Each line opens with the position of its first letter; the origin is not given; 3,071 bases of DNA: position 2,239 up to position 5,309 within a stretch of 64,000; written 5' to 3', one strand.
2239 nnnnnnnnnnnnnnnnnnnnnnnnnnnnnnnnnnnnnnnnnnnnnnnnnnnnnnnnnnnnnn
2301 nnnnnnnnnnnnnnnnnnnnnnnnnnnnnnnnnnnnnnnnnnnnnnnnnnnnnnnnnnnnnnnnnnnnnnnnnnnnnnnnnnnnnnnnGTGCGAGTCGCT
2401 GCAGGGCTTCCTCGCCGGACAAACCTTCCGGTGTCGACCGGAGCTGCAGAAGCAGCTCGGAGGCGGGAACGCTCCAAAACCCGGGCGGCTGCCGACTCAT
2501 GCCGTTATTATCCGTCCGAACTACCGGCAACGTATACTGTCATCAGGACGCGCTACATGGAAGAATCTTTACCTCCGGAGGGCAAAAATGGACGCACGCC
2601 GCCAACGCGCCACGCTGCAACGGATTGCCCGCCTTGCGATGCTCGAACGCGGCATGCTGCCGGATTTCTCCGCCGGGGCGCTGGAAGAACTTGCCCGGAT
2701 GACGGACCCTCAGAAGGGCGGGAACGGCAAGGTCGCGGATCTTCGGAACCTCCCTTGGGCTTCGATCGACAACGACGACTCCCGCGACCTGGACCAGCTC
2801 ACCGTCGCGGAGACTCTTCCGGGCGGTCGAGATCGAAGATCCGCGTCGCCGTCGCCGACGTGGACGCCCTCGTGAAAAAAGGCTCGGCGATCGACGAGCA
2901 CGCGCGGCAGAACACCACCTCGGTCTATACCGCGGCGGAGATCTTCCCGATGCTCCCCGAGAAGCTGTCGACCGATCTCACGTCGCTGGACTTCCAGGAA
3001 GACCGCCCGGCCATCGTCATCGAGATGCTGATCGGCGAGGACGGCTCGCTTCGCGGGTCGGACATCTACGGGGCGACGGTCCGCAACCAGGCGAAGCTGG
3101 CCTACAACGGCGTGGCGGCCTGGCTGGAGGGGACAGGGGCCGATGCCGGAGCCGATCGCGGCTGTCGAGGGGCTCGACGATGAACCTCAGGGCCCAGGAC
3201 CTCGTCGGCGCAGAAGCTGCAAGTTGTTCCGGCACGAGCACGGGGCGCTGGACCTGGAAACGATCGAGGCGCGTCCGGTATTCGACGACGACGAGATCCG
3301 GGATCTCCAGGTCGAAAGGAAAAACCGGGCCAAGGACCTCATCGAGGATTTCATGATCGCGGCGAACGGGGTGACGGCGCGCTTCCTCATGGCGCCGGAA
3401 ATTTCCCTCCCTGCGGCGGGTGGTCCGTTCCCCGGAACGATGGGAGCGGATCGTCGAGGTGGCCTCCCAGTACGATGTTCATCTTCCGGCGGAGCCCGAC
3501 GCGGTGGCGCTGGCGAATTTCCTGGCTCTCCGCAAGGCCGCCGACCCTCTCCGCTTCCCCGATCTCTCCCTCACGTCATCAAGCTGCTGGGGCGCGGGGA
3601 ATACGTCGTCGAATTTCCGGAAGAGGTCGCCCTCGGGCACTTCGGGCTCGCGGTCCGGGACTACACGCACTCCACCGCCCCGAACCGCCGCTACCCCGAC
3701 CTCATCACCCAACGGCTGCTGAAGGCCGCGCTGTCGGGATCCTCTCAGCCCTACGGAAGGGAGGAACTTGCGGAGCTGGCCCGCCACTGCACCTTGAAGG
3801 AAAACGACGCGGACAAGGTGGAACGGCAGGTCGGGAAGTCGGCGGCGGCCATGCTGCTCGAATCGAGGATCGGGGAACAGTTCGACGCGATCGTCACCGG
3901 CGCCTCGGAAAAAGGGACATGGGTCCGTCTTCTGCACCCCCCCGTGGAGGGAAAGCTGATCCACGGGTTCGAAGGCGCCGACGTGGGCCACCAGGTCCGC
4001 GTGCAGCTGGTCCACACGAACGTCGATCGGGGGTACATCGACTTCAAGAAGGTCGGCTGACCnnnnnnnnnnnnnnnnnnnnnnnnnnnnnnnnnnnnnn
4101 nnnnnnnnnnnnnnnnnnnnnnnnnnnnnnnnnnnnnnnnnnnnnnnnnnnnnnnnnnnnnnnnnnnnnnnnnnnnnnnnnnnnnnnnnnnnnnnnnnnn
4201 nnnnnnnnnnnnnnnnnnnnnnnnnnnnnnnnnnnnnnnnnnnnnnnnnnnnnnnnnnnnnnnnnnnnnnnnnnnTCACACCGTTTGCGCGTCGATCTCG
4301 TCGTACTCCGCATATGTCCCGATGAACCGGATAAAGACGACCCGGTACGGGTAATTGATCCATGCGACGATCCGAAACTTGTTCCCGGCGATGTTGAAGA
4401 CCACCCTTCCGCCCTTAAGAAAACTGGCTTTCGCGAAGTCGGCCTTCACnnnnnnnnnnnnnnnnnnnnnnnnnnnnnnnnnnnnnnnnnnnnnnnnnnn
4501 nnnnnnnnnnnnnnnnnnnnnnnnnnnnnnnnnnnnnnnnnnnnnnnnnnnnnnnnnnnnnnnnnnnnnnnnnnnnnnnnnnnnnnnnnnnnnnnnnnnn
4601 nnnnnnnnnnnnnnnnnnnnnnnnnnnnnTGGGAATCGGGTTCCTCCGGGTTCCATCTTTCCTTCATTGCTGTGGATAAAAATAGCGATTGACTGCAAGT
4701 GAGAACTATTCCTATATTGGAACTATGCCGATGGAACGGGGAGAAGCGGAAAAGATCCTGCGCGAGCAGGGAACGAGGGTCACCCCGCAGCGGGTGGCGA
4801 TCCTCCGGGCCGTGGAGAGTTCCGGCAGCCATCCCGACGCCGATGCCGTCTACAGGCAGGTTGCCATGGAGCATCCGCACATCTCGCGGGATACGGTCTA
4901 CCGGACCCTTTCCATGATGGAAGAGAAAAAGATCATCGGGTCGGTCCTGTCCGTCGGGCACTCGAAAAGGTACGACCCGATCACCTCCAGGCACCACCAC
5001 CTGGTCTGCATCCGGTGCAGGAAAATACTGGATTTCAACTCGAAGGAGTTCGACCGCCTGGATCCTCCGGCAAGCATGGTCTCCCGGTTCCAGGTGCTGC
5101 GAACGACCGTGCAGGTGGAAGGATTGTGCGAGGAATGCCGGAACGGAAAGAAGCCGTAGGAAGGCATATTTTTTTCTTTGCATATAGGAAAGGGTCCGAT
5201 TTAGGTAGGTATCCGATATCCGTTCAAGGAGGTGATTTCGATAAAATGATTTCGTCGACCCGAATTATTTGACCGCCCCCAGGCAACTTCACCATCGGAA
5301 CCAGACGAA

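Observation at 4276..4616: The higB toxin has an in-frame amber codon at a conserved Trp, and a palindrome sits in its promoter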

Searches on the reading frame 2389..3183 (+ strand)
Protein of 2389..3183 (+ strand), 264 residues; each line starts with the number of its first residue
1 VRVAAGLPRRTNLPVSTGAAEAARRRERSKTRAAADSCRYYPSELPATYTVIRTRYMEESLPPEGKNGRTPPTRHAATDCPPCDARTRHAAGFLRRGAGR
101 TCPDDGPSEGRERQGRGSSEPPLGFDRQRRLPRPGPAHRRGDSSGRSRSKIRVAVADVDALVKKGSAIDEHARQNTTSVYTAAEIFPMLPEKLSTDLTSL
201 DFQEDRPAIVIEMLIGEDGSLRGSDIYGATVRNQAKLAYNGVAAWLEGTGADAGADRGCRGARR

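Call 40: search_protein_families(library=pfam, proteins=[window:2389-3183:+], max_evalue=0.001)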
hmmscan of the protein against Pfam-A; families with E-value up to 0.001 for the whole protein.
window:2389-3183:+ (264 aa): 1 family
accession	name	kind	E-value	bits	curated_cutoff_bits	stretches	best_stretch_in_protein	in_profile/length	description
PF00773.25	RNB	-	2.5e-30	106.3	29.3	1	148-251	33-136/326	RNB domain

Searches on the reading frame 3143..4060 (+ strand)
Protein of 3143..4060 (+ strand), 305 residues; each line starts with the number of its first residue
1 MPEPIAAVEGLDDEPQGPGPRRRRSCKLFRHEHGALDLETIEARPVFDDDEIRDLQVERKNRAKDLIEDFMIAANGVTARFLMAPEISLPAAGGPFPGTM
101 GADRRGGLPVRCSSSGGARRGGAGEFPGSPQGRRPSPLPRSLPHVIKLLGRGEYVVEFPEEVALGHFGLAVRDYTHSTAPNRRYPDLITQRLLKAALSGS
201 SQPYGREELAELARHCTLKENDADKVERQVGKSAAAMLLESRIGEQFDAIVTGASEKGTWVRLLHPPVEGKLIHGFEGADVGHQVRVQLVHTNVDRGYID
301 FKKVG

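Call 40: search_protein_families(library=pfam, proteins=[window:3143-4060:+], max_evalue=0.001)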
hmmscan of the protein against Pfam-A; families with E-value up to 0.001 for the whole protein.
window:3143-4060:+ (305 aa): 2 families
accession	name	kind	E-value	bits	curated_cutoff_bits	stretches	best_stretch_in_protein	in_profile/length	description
PF00773.25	RNB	-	1.4e-24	87.5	29.3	2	145-198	277-325/326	RNB domain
PF18614.7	RNase_II_C_S1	-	8e-20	70.9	26.6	1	245-304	1-59/59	RNase II-type exonuclease C-terminal S1 domain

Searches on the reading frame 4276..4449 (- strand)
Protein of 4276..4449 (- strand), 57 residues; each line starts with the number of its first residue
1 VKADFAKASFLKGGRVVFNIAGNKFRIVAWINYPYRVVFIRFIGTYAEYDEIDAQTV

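Call 58: find_encoding_contigs(protein=window:4276-4449:-, flank=3000, max_places=3)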
Protein window:4276-4449:- (57 aa): 1 contig read that carries it; 1 place shown.
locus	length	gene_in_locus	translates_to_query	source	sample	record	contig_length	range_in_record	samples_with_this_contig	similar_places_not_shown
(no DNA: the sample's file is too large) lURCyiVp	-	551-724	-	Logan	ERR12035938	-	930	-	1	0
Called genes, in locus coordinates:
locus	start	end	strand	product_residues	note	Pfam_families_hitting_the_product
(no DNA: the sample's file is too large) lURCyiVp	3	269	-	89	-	?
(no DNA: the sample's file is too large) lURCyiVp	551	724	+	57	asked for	PF09907:HigB_toxin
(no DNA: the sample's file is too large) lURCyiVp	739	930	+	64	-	?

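Call 59: list_cluster_members(proteins=[P0001, window:4276-4449:-, window:4465-4578:-])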
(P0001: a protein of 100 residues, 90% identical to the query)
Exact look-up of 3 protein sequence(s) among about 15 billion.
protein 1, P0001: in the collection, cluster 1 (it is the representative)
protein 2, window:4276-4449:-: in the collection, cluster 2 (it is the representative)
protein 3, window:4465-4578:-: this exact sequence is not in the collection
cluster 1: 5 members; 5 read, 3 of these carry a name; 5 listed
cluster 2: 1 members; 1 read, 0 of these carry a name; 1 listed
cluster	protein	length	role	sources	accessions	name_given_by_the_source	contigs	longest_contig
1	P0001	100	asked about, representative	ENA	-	-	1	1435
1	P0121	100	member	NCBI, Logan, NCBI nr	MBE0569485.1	MAG: type II toxin-antitoxin system HigB family toxin [Deltaproteobacteria bacterium] | type II toxin-antitoxin system HigB family toxin [Deltaproteobacteria bacterium]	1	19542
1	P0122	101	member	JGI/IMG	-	mRNA interferase HigB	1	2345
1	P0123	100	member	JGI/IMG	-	mRNA interferase HigB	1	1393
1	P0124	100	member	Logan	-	-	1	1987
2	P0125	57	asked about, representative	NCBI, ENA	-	-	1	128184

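Call 63: find_encoding_contigs(protein=P0121, flank=6000, max_places=4)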
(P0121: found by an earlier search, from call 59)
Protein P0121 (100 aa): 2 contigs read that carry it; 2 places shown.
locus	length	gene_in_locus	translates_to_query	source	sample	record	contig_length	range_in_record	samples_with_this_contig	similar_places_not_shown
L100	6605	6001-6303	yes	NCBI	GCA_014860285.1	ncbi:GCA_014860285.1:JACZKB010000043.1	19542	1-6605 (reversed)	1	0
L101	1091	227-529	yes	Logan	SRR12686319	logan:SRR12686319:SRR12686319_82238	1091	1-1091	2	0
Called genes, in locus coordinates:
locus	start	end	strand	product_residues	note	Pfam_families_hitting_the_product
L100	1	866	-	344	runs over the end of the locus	PF02568:ThiI, PF03054:tRNA_Me_trans, PF18297:NFACT-R_2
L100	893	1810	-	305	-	PF06426:SATase_N, PF00132:Hexapep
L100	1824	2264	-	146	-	PF02082:Rrf2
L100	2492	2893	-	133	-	-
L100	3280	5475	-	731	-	PF00141:peroxidase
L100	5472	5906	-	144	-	PF01475:FUR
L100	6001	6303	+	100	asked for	PF09907:HigB_toxin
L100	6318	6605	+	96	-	?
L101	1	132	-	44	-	?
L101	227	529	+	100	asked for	PF09907:HigB_toxin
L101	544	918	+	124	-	-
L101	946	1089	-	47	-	?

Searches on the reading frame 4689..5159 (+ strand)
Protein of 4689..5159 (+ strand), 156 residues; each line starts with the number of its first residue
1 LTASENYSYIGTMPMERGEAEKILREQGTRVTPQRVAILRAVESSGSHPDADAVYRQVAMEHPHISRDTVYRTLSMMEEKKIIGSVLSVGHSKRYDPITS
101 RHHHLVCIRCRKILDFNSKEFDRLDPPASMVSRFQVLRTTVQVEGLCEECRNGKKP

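Call 8: search_protein_families(library=pfam, proteins=[window:4689-5159:+], max_evalue=0.01)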
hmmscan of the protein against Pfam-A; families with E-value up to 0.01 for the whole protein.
window:4689-5159:+ (156 aa): 2 families
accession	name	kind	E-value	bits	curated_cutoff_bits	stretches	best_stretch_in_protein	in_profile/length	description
PF01475.25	FUR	-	1.1e-25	90.6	23.1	1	26-141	1-118/121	Ferric uptake regulator family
PF03965.22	Penicillinase_R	-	0.0072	17.1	22.6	1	32-103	2-70/115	Penicillinase repressor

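Call 10: find_encoding_contigs(protein=window:4689-5159:+, flank=6000, max_places=6)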
Protein window:4689-5159:+ (156 aa): no gene with exactly this product is on record in the collection.

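Call 11: find_encoding_contigs(protein=window:4725-5159:+, flank=6000, max_places=6)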
Protein window:4725-5159:+ (144 aa): no gene with exactly this product is on record in the collection.

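Call 20: find_related_loci(query=window:4725-5159:+, collection=genome_contigs, flank=10000)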
Query window:4725-5159:+ (144 aa) in genome_contigs; peptide patterns used: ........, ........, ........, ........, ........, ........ (x = any residue, [..] = any of these).
191 stretches matched a pattern; 16 encode a relative of the query (tblastn E <= 1e-3); 16 distinct loci.
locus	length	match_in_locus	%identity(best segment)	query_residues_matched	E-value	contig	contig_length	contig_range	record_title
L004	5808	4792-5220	86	1-143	2e-83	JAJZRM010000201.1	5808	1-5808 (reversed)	MAG: Deltaproteobacteria bacterium isolate SKS1.bin8 NODE_24352_length_5808_cov_1.148389, whole genome shotgun sequence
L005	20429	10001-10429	85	1-143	4e-83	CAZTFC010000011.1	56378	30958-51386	MAG TPA_asm: uncultured bacterium isolate binchicken_co43_350 genome assembly, contig: NODE_692_length_56378_cov_42.2119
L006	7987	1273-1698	76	1-142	3e-72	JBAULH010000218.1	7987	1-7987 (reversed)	MAG: Candidatus Deferrimicrobiaceae bacterium isolate MFD09314_ilm_asm_bin47 k127_98985, whole genome shotgun sequence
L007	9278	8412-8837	73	1-142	2e-70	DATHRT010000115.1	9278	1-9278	MAG TPA_asm: Candidatus Limnocylindria bacterium isolate SMAG_U16032 k141_255615, whole genome shotgun sequence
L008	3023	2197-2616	71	1-140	4e-70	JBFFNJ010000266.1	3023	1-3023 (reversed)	MAG: Candidatus Deferrimicrobia bacterium isolate Mix_mud18.2022.04.7 k141_1731742_length_3023_cov_7.0000, whole genome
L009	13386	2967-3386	69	1-140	2e-64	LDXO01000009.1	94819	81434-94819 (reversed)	MAG: Deltaproteobacteria bacterium CSP1-8 XU12_C0009, whole genome shotgun sequence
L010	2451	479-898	66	1-140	8e-64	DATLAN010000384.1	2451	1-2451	MAG TPA_asm: Thermoguttaceae bacterium isolate SMAG_U14272 k141_3665933, whole genome shotgun sequence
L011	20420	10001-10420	67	1-140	5e-63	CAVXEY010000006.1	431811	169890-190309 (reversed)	MAG: uncultured delta proteobacterium isolate MFD02416.bin.1.108 genome assembly, contig: contig_16565, whole genome sho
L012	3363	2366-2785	66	1-140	8e-62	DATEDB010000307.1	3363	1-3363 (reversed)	MAG TPA_asm: Bacteroidota bacterium isolate SMAG_U8287 k141_2352913, whole genome shotgun sequence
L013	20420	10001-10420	66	1-140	6e-62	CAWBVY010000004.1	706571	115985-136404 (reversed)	MAG: Candidatus Deferrimicrobiaceae bacterium isolate MFD09779.bin.1.221 genome assembly, contig: contig_14573, whole ge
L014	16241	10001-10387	41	10-138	2e-28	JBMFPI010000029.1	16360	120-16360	MAG: Armatimonadota bacterium isolate KM4338-59 NODE_29_length_16360_cov_3.104158, whole genome shotgun sequence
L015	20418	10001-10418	80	4-144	7e-46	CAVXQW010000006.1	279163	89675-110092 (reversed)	MAG: uncultured bacterium isolate MFD00822.bin.2.130 genome assembly, contig: contig_34621, whole genome shotgun sequenc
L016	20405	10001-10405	34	9-143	5e-19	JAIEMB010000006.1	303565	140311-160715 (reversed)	MAG: Alphaproteobacteria bacterium isolate co.spades.CONCOCT.2.5kb_016 c_000000000001, whole genome shotgun sequence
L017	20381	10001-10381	31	9-134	3e-17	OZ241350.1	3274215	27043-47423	MAG: Alphaproteobacteria bacterium isolate 81bb0e76-f755-4ee3-a3aa-f420175a6091 genome assembly, chromosome: 1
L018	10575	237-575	35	1-112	4e-16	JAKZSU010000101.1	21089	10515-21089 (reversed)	MAG: Alphaproteobacteria bacterium isolate Langseth_MAG_00041 Langseth_MAG_00041_000000000101, whole genome shotgun sequ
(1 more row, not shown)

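Call 60: find_encoding_contigs(protein=window:4731-5159:+, flank=3000, max_places=10)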
Protein window:4731-5159:+ (142 aa): no gene with exactly this product is on record in the collection.
